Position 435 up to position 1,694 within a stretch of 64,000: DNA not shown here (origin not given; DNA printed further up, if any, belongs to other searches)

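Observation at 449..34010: Three copies of a 20-bp palindrome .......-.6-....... at promoter-type positions: an unassigned regulon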

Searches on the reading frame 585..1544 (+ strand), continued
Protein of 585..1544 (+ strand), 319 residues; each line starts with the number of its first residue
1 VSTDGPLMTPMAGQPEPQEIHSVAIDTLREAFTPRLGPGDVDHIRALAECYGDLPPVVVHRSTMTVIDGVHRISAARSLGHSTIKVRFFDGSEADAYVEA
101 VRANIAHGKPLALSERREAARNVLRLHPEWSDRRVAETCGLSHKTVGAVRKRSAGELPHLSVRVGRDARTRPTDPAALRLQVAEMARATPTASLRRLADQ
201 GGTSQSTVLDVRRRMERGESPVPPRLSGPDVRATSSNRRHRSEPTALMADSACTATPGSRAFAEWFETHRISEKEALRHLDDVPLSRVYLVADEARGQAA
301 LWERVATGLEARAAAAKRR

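Call 94: fold_search(model_id=the predicted structure, library=pdb)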
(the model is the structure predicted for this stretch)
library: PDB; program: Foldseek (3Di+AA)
matches with E <= 10: 526; with E <= 0.001: 22
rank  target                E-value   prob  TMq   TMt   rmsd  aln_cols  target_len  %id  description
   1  7nfu_B                1.3e-06  1.00  0.35  0.50  13.9       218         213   16  Crystal structure of C-terminally truncated Geobacillus thermoleovorans nucleoid occlusion protein Noc (released 2021-02-17)
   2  5k5d_B                4.0e-06  1.00  0.29  0.35  15.7       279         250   14  Structure of the C2221 form of Pnob8-like ParB-N domain (released 2016-06-15)
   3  7ol9_B                6.1e-06  1.00  0.26  0.39  14.8       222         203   19  Crystal structure of C-terminally truncated Bacillus subtilis nucleoid occlusion protein (Noc) complexed to the Noc-bi (released 2022-03-09)
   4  6sdk_A                6.4e-06  1.00  0.27  0.43  16.4       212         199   18  Crystal structure of bacterial ParB dimer bound to CDP (released 2019-10-23)
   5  7bnr_A                9.4e-06  1.00  0.27  0.42  16.9       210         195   15  Crystal structure of a ParB Q52A mutant from Myxococcus xanthus bound to CTPyS (released 2021-09-08)
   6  7nfu_A                1.1e-05  1.00  0.35  0.48  14.3       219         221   17  Crystal structure of C-terminally truncated Geobacillus thermoleovorans nucleoid occlusion protein Noc (released 2021-02-17)
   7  6sdk_B                1.2e-05  1.00  0.27  0.42  16.0       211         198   17  Crystal structure of bacterial ParB dimer bound to CDP (released 2019-10-23)
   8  5k5d_A                2.6e-05  1.00  0.29  0.35  15.8       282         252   14  Structure of the C2221 form of Pnob8-like ParB-N domain (released 2016-06-15)
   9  7bnk_A                3.4e-05  1.00  0.27  0.43  16.6       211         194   16  Crystal structure of ParB from Myxococcus xanthus bound to CDP and Monothiophosphate (released 2021-09-08)
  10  7bnk_B                3.8e-05  1.00  0.27  0.43  16.7       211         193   16  Crystal structure of ParB from Myxococcus xanthus bound to CDP and Monothiophosphate (released 2021-09-08)
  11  7bm8_A                4.5e-05  1.00  0.26  0.45  13.9       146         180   18  Crystal structure of the C-terminally truncated chromosome-partitioning protein ParB from Caulobacter crescentus compl (released 2021-04-28)
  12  6t1f_D                5.6e-05  1.00  0.31  0.47  13.3       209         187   18  Crystal structure of the C-terminally truncated chromosome-partitioning protein ParB from Caulobacter crescentus compl (released 2020-10-14)
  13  5k5a                  6.9e-05  1.00  0.28  0.32  16.2       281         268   15  Structure of the pNOB8-like ParB N-domain (released 2016-06-15)
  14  7ng0                  1.1e-04  1.00  0.27  0.42  16.6       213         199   17  Crystal structure of N- and C-terminally truncated Geobacillus thermoleovorans nucleoid occlusion protein Noc (released 2021-02-17)
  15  7ol9_A                1.1e-04  1.00  0.21  0.31  18.9       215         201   16  Crystal structure of C-terminally truncated Bacillus subtilis nucleoid occlusion protein (Noc) complexed to the Noc-bi (released 2022-03-09)
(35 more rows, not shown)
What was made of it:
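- On ParB/KorB/Noc-type site (parS-like): Its fold is ParB/Noc/KorB-like (call 94).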
